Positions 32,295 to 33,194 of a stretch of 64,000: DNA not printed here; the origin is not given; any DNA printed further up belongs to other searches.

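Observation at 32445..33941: Lower-GC two-gene operon encoding an unknown helical protein and a membrane-anchored YEATS-like domain protein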

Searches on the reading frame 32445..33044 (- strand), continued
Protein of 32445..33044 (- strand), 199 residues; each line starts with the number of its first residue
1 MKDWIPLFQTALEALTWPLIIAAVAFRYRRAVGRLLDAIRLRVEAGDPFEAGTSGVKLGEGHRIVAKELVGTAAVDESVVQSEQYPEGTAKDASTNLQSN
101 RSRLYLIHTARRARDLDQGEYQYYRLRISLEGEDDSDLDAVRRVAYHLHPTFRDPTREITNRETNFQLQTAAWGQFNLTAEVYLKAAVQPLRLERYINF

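Call 69: search_dna_similar(query=window:32445-33041:-, collection=plasmids, mode=protein, max_evalue=0.001, max_rows=25)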
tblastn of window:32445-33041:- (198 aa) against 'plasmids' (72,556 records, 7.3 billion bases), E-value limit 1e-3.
No match.

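Call 70: search_dna_similar(query=window:32445-33041:-, collection=phages, mode=protein, max_evalue=0.001, max_rows=25)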
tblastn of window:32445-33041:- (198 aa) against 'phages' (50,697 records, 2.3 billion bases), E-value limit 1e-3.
No match.

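Call 71: search_protein_families(library=pfam, proteins=[L059:3-416:+], max_evalue=0.1)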
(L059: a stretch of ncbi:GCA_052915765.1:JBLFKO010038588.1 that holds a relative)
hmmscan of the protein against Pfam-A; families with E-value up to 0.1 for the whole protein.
L059:3-416:+ (137 aa): 4 families
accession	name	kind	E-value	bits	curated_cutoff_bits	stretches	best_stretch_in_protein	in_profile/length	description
PF02780.25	Transketolase_C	-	3.8e-40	137.1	25.9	1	5-127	1-124/124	Transketolase, C-terminal domain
PF17147.9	PFOR_II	-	0.00073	20.3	27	1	16-90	3-80/102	Pyruvate:ferredoxin oxidoreductase core domain II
PF22613.1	Transketolase_C_1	-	0.00093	19.8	27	1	14-45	12-43/113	Transketolase-like TK C-terminal domain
PF12328.13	Rpp20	-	0.011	16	24.6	1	11-44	44-78/118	Rpp20 subunit of nuclear RNase MRP and P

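Call 76: search_protein_families(library=pfam, proteins=[L030:5143-6345:+, L037:5251-6408:+, L042:5965-6606:+, L046:5284-6267:+, L050:4735-6675:+, L055:5155-6252:+, L048:5779-6678:+, L044:3403-4122:+, L057:3-638:+, L040:5965-6267:+], max_evalue=0.01)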
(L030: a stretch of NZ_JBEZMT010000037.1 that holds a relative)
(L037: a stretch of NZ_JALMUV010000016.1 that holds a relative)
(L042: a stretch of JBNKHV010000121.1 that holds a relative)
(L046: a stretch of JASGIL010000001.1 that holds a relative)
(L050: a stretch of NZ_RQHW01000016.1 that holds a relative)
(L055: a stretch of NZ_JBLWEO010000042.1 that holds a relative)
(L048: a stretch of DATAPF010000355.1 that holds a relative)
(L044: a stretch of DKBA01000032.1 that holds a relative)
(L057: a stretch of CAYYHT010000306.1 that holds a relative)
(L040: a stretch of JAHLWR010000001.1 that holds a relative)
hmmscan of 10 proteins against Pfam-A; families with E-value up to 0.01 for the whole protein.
L030:5143-6345:+ (400 aa): 8 families
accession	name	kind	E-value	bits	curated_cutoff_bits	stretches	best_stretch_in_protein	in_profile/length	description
PF00069.31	Pkinase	-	1.5e-43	149.5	31.7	1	11-266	1-257/263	Protein kinase domain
PF07714.23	PK_Tyr_Ser-Thr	-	5.5e-28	98.4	23.1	1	12-262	2-251/258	Protein tyrosine and serine/threonine kinase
PF20305.4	pYEATS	-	2.8e-22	78.8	26.9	1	326-399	2-73/73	prokaryotic YEATS domain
PF03366.22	YEATS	-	9.2e-13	48.4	22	1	324-400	3-78/80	YEATS family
PF01636.29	APH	-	2.8e-07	31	23.2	1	117-157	156-198/239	Phosphotransferase enzyme family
PF03109.22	ABC1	-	4.8e-06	26.3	22.9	1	85-163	144-221/244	ABC1 atypical kinase-like domain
PF01163.29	RIO1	-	0.0014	18.7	22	1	85-154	82-149/187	RIO domain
PF06293.20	Kdo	-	0.0065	16.4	21.3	0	71-153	79-166/207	Lipopolysaccharide kinase (Kdo/WaaP) family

L037:5251-6408:+ (385 aa): 3 families
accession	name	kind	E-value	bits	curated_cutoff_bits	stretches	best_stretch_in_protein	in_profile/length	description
PF20305.4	pYEATS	-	1.6e-20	73.2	26.9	1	310-384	1-73/73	prokaryotic YEATS domain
PF03366.22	YEATS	-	3e-10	40.3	22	1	314-383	8-76/80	YEATS family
PF00656.27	Peptidase_C14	-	0.00037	20.7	21.4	1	94-247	57-212/233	Caspase domain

L042:5965-6606:+ (213 aa): 3 families
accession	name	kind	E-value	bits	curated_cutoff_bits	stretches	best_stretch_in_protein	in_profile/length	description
PF20305.4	pYEATS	-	1.6e-21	76.4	26.9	1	20-92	1-72/73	prokaryotic YEATS domain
PF03366.22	YEATS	-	8.2e-15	55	22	1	19-95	5-79/80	YEATS family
PF13676.11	TIR_2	-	1.7e-06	29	28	1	101-181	1-89/122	TIR domain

L046:5284-6267:+ (327 aa): 8 families
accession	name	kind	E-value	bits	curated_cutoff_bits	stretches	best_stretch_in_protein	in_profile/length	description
PF20305.4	pYEATS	-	5.6e-18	65.1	26.9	1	242-312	3-72/73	prokaryotic YEATS domain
PF03366.22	YEATS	-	4.6e-10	39.8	22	1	240-314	4-78/80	YEATS family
PF00413.30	Peptidase_M10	-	4e-09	37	24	1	39-153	10-130/159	Matrixin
PF01400.30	Astacin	-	3.1e-07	30.7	22.5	1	132-154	79-101/189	Astacin (Peptidase family M12A)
PF13688.12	Reprolysin_5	-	5.3e-06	27.2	27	1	79-190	88-193/196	Metallo-peptidase family M12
PF12388.14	Peptidase_M57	-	0.0006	20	21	1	51-206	56-212/212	Dual-action HEIGH metallo-peptidase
PF13574.12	Reprolysin_2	-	0.003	17.9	27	1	62-191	53-178/195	Metallo-peptidase family M12B Reprolysin-like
PF13583.11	Reprolysin_4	-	0.003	17.7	22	1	79-185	88-177/203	Metallo-peptidase family M12B Reprolysin-like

L050:4735-6675:+ (646 aa): 6 families
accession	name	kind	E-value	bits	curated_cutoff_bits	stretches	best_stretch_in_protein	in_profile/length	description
PF20305.4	pYEATS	-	1.8e-33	114.7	26.9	2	471-542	1-71/73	prokaryotic YEATS domain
PF03366.22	YEATS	-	1.1e-19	70.5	22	2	472-543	5-76/80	YEATS family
PF00112.29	Peptidase_C1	-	6.9e-13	49.6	20.7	1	180-319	67-205/220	Papain family cysteine protease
PF13529.12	Peptidase_C39_2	-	5.4e-05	24.2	24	1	210-303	59-142/143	Peptidase_C39 like family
PF08428.16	Rib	-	0.00046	21.2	27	0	403-438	32-67/76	Rib domain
PF03051.21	Peptidase_C1_2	-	0.0038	16.5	22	1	269-326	344-407/438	Peptidase C1-like family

L055:5155-6252:+ (365 aa): 2 families
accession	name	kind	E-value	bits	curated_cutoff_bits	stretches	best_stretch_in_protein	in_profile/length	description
PF20305.4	pYEATS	-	3.4e-16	59.3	26.9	1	291-361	1-71/73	prokaryotic YEATS domain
PF03366.22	YEATS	-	1.1e-08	35.3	22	1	292-364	5-78/80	YEATS family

L048:5779-6678:+ (299 aa): 3 families
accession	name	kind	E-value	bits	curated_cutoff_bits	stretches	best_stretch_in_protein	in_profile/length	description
PF20305.4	pYEATS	-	2.4e-17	63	26.9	1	96-166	1-71/73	prokaryotic YEATS domain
PF03366.22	YEATS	-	1.8e-12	47.5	22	1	94-157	4-65/80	YEATS family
PF13676.11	TIR_2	-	5.7e-08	33.7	28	1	181-264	1-92/122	TIR domain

L044:3403-4122:+ (239 aa): 3 families
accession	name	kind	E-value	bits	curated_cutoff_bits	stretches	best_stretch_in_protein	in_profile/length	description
PF20305.4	pYEATS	-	2.7e-22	78.9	26.9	1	17-88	1-72/73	prokaryotic YEATS domain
PF13676.11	TIR_2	-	9.5e-15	55.6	28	1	119-222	1-110/122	TIR domain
PF03366.22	YEATS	-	6.8e-11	42.4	22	1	18-90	5-78/80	YEATS family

L057:3-638:+ (211 aa): 3 families
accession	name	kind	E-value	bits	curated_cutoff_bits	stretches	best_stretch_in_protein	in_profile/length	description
PF13365.12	Trypsin_2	-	3.1e-09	38.1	27.6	1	1-60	80-144/144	Trypsin-like peptidase domain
PF20305.4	pYEATS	-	4.7e-09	36.5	26.9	1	137-204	3-69/73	prokaryotic YEATS domain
PF05579.19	Peptidase_S32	-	0.0019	17.9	24.7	1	41-69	205-233/297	Equine arteritis virus serine endopeptidase S32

L040:5965-6267:+ (100 aa): 2 families
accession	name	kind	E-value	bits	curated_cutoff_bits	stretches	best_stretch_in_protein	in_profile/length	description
PF20305.4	pYEATS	-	3.7e-23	81.6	26.9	1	27-99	1-73/73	prokaryotic YEATS domain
PF03366.22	YEATS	-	5.4e-16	58.7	22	1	26-100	3-78/80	YEATS family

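Call 78: search_protein_families(library=phrogs, proteins=[window:32445-33044:-], max_evalue=0.1)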
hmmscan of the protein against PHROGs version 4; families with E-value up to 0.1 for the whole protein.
window:32445-33044:- (199 aa): 0 families

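Call 85: find_related_loci(query=A1, collection=viral_contigs, flank=6000)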
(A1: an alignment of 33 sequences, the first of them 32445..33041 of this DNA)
Query A1 (198 aa) in viral_contigs; peptide patterns used: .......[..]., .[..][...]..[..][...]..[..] (x = any residue, [..] = any of these).
12 stretches matched a pattern, but none encodes a relative of the query by tblastn (E <= 1e-3).

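Call 91: search_protein_families(library=pfam, alignment_id=A4, max_evalue=0.00001)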
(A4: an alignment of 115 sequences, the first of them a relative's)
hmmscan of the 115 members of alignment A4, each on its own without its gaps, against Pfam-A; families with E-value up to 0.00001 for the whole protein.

A. member 1, L007:4152-4538:- (128 aa): 1 family
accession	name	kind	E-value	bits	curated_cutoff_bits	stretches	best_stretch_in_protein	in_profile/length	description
PF03965.22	Penicillinase_R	-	2e-22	80.1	22.6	1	16-123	2-114/115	Penicillinase repressor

B. families by the number of members that match (of 115 scanned): 98 families (the first 25 are shown)
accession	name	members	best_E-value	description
PF00291.31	PALP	3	1.7e-81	Pyridoxal-phosphate dependent enzyme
PF00155.27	Aminotran_1_2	3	9e-66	Aminotransferase class I and II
PF02547.20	Queuosine_synth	2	8e-127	Queuosine biosynthesis protein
PF02668.22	TauD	2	5.2e-66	Taurine catabolism dioxygenase TauD, TfdA family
PF00800.23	PDT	2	4.2e-62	Prephenate dehydratase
PF00072.30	Response_reg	2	4.4e-33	Response regulator receiver domain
PF02518.31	HATPase_c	2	5.3e-31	Histidine kinase-, DNA gyrase B-, and HSP90-like ATPase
PF00486.34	Trans_reg_C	2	9.3e-27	Transcriptional regulatory protein, C terminal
PF12770.12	CHAT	2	1.1e-25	CHAT domain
PF13515.12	FUSC_2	2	5.6e-25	Fusaric acid resistance protein-like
PF13711.11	DUF4160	2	1.1e-23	Domain of unknown function (DUF4160)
PF00293.34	NUDIX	2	4.4e-19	NUDIX domain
PF04632.18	FUSC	2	1e-18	Fusaric acid resistance protein family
PF14013.11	MT0933_antitox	2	5.2e-17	MT0933-like antitoxin protein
PF13424.12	TPR_12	2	2.1e-09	Tetratricopeptide repeat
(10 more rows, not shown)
